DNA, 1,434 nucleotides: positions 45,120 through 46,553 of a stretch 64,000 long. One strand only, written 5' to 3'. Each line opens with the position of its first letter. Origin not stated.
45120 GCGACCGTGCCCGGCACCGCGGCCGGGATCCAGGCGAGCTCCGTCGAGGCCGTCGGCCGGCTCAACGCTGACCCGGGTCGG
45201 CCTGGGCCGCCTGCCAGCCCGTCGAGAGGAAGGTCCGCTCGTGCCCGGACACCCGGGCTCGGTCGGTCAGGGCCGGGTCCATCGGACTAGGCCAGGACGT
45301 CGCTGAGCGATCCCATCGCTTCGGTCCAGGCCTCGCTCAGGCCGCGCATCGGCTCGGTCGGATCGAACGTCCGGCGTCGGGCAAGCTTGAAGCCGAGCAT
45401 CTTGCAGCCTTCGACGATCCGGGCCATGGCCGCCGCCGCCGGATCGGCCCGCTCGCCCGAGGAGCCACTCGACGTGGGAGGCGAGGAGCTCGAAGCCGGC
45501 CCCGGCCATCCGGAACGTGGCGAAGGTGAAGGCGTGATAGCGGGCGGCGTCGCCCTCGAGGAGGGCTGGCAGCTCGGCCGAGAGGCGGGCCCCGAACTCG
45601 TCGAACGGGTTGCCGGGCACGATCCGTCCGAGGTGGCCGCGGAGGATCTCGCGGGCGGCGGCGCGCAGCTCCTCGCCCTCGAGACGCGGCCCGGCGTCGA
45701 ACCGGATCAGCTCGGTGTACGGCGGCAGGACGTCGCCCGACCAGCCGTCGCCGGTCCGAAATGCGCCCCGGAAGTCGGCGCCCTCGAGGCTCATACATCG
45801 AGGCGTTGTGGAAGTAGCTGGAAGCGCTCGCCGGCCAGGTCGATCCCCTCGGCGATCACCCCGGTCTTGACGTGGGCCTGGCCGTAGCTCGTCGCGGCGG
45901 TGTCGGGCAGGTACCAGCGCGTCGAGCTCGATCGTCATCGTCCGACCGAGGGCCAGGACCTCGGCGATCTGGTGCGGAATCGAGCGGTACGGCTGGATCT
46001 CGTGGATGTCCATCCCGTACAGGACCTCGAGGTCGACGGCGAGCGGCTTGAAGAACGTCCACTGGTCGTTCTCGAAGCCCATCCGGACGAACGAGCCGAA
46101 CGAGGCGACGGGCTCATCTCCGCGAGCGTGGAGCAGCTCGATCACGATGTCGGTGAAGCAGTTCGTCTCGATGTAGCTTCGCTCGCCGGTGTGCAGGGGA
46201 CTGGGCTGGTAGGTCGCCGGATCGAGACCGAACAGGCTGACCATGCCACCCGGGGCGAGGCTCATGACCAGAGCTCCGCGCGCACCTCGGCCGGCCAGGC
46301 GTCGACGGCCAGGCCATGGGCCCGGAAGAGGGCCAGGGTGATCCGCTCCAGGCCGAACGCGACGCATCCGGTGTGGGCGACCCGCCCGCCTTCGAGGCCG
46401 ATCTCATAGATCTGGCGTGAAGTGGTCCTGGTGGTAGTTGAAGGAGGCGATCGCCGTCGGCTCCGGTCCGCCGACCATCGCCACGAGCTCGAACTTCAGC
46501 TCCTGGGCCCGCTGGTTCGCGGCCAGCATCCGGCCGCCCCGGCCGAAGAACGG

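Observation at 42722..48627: Five consecutive genes (GH2, DUF1839, aa:CP ligase, ACP, ACAD) are each broken by frameshifts while the flanking ~55 kb is essentially intact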

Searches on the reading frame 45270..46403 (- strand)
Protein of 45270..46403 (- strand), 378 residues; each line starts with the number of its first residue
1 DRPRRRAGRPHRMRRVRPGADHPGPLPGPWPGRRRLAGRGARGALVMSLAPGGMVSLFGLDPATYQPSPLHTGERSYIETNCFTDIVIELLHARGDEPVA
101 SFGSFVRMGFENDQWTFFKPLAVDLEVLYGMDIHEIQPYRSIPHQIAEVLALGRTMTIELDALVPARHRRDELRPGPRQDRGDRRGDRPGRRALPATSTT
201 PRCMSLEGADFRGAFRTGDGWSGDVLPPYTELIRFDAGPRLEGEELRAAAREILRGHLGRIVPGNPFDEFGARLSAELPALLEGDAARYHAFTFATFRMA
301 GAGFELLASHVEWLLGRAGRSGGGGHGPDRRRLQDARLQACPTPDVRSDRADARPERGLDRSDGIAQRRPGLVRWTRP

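Call 6: search_protein_families(library=pfam, max_evalue=0.01, proteins=[window:45270-46403:-])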
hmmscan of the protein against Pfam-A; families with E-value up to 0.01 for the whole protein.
window:45270-46403:- (378 aa): 1 family
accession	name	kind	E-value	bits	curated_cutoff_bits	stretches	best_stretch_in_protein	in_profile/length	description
PF08893.15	DUF1839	-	2.4e-50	172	22.5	2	62-162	2-102/313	Domain of unknown function (DUF1839)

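Call 8: find_homologous_proteins(query=window:45270-46403:-, max_evalue=1e-10)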
Query window:45270-46403:- (378 aa): 1307 proteins with E <= 1e-10 among 8000 candidates; the best 120 are listed.
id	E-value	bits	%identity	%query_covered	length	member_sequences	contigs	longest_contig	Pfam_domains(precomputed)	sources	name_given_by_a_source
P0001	5.4e-222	755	100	88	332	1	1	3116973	PF08893.16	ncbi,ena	-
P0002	1.3e-134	468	79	72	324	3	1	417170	PF08893.16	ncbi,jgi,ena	jgi:hypothetical protein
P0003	2.9e-122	427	66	82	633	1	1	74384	PF08893.16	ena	-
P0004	1.2e-121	425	74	71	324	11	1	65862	PF08893.16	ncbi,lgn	-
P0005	2.6e-118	414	71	72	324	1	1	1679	PF08893.16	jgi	jgi:Domain of unknown function (DUF1839)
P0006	3.0e-118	414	71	71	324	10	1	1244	PF08893.16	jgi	jgi:uncharacterized protein DUF1839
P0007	4.8e-118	413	68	73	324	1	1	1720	PF08893.16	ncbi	ncbi:MAG: DUF1839 family protein [Chloroflexota bacterium]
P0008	2.3e-115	404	69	72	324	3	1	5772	PF08893.16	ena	-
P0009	2.6e-115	404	70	72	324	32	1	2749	PF08893.16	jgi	jgi:hypothetical protein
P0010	4.0e-115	403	68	72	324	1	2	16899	PF08893.16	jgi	jgi:hypothetical protein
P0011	4.4e-115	403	68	74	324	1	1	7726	PF08893.16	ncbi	-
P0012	2.0e-114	401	69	72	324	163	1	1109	PF08893.16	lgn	-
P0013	2.1e-114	401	68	72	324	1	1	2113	PF08893.16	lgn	-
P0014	5.2e-114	400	67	71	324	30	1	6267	PF08893.16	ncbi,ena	-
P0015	5.0e-113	397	68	72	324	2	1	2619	PF08893.16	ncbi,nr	ncbi:MAG: DUF1839 family protein [Chloroflexi bacterium]|nr:DUF1839 family protein [Chloroflexota ba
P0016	5.2e-113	396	67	72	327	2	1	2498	PF08893.16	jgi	jgi:hypothetical protein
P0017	6.5e-113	396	68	71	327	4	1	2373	PF08893.16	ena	-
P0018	7.8e-113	396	67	72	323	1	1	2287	PF08893.16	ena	-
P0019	1.0e-112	396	69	71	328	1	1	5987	PF08893.16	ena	-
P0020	1.4e-112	395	69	71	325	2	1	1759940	PF08893.16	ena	-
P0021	1.6e-112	395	67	72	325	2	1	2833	PF08893.16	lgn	-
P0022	2.5e-112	394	69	72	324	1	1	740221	PF08893.16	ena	-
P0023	4.7e-112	393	69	71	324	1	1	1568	PF08893.16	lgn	-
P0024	2.2e-111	391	64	75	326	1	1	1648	PF08893.16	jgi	jgi:hypothetical protein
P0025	5.6e-111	390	66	73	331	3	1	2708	PF08893.16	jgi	jgi:hypothetical protein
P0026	7.3e-111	389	66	72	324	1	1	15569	PF08893.16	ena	-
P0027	8.9e-111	389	65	75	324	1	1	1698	PF08893.16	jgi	jgi:hypothetical protein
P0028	9.9e-111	389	68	70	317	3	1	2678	PF08893.16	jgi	jgi:hypothetical protein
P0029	1.0e-110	389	67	71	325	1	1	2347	PF08893.16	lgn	-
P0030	1.2e-110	389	64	75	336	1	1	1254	PF08893.16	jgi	-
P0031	1.6e-110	388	67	69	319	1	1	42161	PF08893.16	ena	-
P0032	2.5e-110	388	66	71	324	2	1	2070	PF08893.16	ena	-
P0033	2.6e-110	388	64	74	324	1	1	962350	PF08893.16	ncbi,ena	-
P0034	3.1e-110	387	65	72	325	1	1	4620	PF08893.16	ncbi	-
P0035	3.6e-110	387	66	73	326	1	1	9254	PF08893.16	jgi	jgi:Domain of unknown function (DUF1839)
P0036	6.9e-110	386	67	71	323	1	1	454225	PF08893.16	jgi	jgi:hypothetical protein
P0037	8.8e-110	386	67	72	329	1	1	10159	PF08893.16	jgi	jgi:hypothetical protein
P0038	1.1e-109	386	65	75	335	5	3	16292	PF08893.16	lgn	-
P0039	1.2e-109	385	69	69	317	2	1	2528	PF08893.16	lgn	-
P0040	1.2e-109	385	71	69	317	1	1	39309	PF08893.16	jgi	jgi:hypothetical protein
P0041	1.9e-109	385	66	72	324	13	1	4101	PF08893.16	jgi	jgi:hypothetical protein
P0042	1.9e-109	385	68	71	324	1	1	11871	PF08893.16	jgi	jgi:Domain of unknown function (DUF1839)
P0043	2.2e-109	385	64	72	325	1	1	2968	PF08893.16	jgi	jgi:hypothetical protein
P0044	2.4e-109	384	65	75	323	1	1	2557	PF08893.16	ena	-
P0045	3.0e-109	384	67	71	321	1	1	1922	PF08893.16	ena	-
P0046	4.0e-109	384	63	75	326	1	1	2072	PF08893.16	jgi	jgi:hypothetical protein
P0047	4.4e-109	384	66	72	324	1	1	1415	PF08893.16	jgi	-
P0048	5.1e-109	383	65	74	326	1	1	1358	PF08893.16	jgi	jgi:Domain of unknown function (DUF1839)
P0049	5.8e-109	383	68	70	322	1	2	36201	PF08893.16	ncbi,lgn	-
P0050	7.3e-109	383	67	72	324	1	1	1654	PF08893.16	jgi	jgi:hypothetical protein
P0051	8.3e-109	383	67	71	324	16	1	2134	PF08893.16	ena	-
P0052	1.1e-108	382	66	72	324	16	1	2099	PF08893.16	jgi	jgi:hypothetical protein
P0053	1.6e-108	382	64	73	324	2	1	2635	PF08893.16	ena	-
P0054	2.1e-108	381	67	71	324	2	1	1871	PF08893.16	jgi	jgi:hypothetical protein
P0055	2.4e-108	381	66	70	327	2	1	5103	PF08893.16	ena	-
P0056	4.5e-108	380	65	72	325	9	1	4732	PF08893.16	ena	-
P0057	4.7e-108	380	65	72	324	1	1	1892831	PF08893.16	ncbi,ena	-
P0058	6.2e-108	380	67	70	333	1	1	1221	PF08893.16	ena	-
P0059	6.9e-108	380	66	72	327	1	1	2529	PF08893.16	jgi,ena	-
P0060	7.1e-108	380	66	71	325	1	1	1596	PF08893.16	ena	-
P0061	1.3e-107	379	66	71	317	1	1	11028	PF08893.16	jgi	jgi:hypothetical protein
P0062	2.5e-107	378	66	72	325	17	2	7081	PF08893.16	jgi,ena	-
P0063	3.3e-107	377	66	70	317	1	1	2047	PF08893.16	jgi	jgi:hypothetical protein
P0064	4.5e-107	377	66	70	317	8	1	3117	PF08893.16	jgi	jgi:hypothetical protein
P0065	8.6e-107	376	63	74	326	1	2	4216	PF08893.16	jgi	jgi:hypothetical protein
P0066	1.7e-106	375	65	70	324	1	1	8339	PF08893.16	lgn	-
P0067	1.7e-106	375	65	70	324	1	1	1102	PF08893.16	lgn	-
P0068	3.1e-106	374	63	74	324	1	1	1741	PF08893.16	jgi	-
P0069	3.5e-106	374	64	71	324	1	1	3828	PF08893.16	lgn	-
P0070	9.4e-106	373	64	72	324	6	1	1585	PF08893.16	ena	-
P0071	1.0e-105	372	65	71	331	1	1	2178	PF08893.16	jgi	jgi:hypothetical protein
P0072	4.8e-105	370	66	70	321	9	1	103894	PF08893.16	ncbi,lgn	-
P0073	1.0e-100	356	58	76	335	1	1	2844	PF08893.16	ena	-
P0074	4.9e-100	354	62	72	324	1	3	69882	PF08893.16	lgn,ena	-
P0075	9.5e-97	343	57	74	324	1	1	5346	PF08893.16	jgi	jgi:hypothetical protein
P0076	1.1e-96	343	57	74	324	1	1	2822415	PF08893.16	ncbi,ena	-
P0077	1.1e-96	343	58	74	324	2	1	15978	PF08893.16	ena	-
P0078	9.1e-96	340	59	70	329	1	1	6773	PF08893.16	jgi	jgi:hypothetical protein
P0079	1.4e-95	339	56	74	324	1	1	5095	PF08893.16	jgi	jgi:hypothetical protein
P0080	2.1e-95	338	59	71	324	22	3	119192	PF08893.16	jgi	jgi:hypothetical protein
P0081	4.3e-95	338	56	74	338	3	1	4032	PF08893.16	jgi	jgi:hypothetical protein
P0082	9.5e-95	336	57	74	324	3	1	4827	PF08893.16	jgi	jgi:hypothetical protein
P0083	1.2e-94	336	54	77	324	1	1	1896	PF08893.16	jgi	jgi:hypothetical protein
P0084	1.4e-94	336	58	72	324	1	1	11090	PF08893.16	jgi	jgi:hypothetical protein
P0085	5.6e-94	334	61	70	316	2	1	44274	PF08893.16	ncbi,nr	ncbi:MAG: DUF1839 family protein [Chloroflexi bacterium]|nr:DUF1839 family protein [Chloroflexota ba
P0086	1.0e-93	333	56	74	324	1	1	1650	PF08893.16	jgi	jgi:hypothetical protein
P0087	1.1e-93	333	57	74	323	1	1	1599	PF08893.16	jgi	jgi:hypothetical protein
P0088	1.1e-93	333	57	74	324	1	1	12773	PF08893.16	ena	-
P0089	1.2e-93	333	55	81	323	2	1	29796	PF08893.16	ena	-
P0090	1.3e-93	333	57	72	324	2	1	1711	PF08893.16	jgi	-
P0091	6.9e-93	330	57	72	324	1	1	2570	PF08893.16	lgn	-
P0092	1.1e-92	330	58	71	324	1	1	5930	PF08893.16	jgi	jgi:hypothetical protein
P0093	1.3e-92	329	59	71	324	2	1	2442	PF08893.16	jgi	jgi:hypothetical protein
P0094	1.4e-92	329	59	70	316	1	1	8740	PF08893.16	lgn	-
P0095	1.4e-92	329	58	72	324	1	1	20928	PF08893.16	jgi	jgi:hypothetical protein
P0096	1.6e-92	329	57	72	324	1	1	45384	PF08893.16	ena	-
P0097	2.5e-92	328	56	74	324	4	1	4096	PF08893.16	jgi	jgi:hypothetical protein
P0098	2.6e-92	328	56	71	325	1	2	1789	PF08893.16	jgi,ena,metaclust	metaclust:\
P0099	3.3e-92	328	58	74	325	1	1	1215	PF08893.16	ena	-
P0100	4.1e-92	328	58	70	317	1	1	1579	PF08893.16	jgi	jgi:hypothetical protein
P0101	4.6e-92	328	58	70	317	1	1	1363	PF08893.16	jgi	jgi:hypothetical protein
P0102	6.5e-92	327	57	71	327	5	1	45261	PF08893.16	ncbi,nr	ncbi:MAG: hypothetical protein QOI48_377 [Solirubrobacteraceae bacterium]|nr:hypothetical protein [S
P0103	6.7e-92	327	59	69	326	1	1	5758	PF08893.16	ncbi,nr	ncbi:MAG: hypothetical protein JWM71_919 [Solirubrobacteraceae bacterium]|nr:hypothetical protein [S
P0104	6.9e-92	327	59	70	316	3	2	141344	PF08893.16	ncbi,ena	-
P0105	8.1e-92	327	58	72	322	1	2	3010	PF08893.16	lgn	-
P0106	8.9e-92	327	57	72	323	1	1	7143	PF08893.16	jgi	jgi:Domain of unknown function (DUF1839)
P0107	9.8e-92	326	59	71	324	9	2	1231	PF08893.16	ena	-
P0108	1.3e-91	326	58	72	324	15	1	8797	PF08893.16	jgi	-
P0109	1.4e-91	326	55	74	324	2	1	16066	PF08893.16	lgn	-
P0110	1.5e-91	326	56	71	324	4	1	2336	PF08893.16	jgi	jgi:hypothetical protein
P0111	1.5e-91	326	56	74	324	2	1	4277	PF08893.16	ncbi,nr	ncbi:MAG: hypothetical protein QOG42_169 [Solirubrobacteraceae bacterium]|nr:hypothetical protein [S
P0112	1.6e-91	326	55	72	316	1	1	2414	PF08893.16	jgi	jgi:hypothetical protein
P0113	2.6e-91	325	58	70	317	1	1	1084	PF08893.16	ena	-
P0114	3.1e-91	325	57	72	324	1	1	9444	PF08893.16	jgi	jgi:hypothetical protein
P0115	5.1e-91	324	56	74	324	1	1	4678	PF08893.16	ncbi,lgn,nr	ncbi:MAG TPA: DUF1839 family protein [Solirubrobacteraceae bacterium]|nr:DUF1839 family protein [Sol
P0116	6.6e-91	324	57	72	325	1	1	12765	PF08893.16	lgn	-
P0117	6.9e-91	324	58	71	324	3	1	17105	PF08893.16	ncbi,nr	ncbi:MAG: hypothetical protein QOK16_3894 [Solirubrobacteraceae bacterium]|nr:hypothetical protein [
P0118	8.4e-91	323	57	72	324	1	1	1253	PF08893.16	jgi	jgi:hypothetical protein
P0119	8.6e-91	323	57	70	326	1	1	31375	PF08893.16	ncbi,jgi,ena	-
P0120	8.6e-91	323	56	74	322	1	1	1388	PF08893.16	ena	-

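Call 9: find_encoding_contigs(protein=P0001, flank=10000, max_places=3)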
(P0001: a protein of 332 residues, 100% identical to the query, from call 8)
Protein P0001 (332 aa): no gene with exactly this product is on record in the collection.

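Call 10: find_encoding_contigs(protein=P0002, flank=10000, max_places=3)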
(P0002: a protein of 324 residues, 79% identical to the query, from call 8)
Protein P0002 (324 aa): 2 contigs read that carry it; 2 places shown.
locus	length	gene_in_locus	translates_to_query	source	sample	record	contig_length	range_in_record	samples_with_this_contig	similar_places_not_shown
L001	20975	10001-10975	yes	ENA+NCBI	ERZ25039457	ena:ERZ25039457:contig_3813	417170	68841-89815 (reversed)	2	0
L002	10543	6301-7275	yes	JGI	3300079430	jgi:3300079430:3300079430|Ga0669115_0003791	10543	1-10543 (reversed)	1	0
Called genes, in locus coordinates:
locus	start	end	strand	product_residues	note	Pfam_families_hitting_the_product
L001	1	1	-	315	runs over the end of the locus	-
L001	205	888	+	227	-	-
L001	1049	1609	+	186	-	PF04932:Wzy_C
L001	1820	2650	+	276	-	PF13439:Glyco_transf_4, PF13579:Glyco_trans_4_4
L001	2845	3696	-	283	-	-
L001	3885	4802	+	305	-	PF01943:Polysacc_synt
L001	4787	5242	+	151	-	-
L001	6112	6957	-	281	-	-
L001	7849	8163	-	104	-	-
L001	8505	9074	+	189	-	-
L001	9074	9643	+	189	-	-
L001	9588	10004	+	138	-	-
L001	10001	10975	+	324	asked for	PF08893:DUF1839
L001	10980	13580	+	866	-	PF22666:Glyco_hydro_2_N2, PF00703:Glyco_hydro_2 (faint)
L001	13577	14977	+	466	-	PF00561:Abhydrolase_1 (faint), PF12697:Abhydrolase_6 (faint), PF12146:Hydrolase_4 (faint)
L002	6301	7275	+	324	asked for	PF08893:DUF1839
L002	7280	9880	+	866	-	PF22666:Glyco_hydro_2_N2, PF00703:Glyco_hydro_2 (weak)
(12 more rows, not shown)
